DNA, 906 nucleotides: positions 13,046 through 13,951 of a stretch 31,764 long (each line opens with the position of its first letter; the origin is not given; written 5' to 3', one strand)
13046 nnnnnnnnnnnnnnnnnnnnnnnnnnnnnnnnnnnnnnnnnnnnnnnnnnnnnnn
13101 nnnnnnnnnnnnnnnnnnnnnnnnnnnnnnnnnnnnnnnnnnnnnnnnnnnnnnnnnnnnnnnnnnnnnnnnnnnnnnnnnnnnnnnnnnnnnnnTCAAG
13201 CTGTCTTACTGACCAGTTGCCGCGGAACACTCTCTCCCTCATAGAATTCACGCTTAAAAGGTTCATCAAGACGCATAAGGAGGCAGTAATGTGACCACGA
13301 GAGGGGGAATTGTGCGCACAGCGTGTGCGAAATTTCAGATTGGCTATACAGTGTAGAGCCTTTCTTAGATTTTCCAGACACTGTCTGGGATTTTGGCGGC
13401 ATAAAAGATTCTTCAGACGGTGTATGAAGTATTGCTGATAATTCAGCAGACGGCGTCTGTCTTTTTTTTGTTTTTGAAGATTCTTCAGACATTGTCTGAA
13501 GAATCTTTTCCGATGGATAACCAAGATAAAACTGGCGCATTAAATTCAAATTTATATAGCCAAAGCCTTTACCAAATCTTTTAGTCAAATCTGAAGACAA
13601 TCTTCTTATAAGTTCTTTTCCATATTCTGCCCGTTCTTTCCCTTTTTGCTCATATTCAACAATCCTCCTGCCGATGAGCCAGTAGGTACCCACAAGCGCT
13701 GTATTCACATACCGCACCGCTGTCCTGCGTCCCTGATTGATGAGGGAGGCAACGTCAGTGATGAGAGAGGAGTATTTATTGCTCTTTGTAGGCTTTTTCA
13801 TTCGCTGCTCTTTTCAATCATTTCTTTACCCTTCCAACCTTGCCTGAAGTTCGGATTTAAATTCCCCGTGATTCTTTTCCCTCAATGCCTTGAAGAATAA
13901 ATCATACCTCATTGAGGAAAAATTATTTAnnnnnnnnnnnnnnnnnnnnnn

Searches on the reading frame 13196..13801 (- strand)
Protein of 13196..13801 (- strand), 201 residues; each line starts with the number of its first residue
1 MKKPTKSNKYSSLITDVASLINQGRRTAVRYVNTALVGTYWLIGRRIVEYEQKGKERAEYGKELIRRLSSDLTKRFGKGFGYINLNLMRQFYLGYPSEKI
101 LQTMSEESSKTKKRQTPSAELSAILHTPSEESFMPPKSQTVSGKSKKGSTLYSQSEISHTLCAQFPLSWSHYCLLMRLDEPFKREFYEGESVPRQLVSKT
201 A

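Call 13: search_protein_families(library=pfam, proteins=[window:13196-13801:-], max_evalue=0.001)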
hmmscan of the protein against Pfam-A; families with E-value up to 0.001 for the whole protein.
window:13196-13801:- (201 aa): 1 family
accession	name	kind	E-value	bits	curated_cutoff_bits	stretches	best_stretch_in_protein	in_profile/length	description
PF17761.7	DUF1016_N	-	1.6e-36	125.8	32.8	2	17-107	2-91/137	DUF1016 N-terminal domain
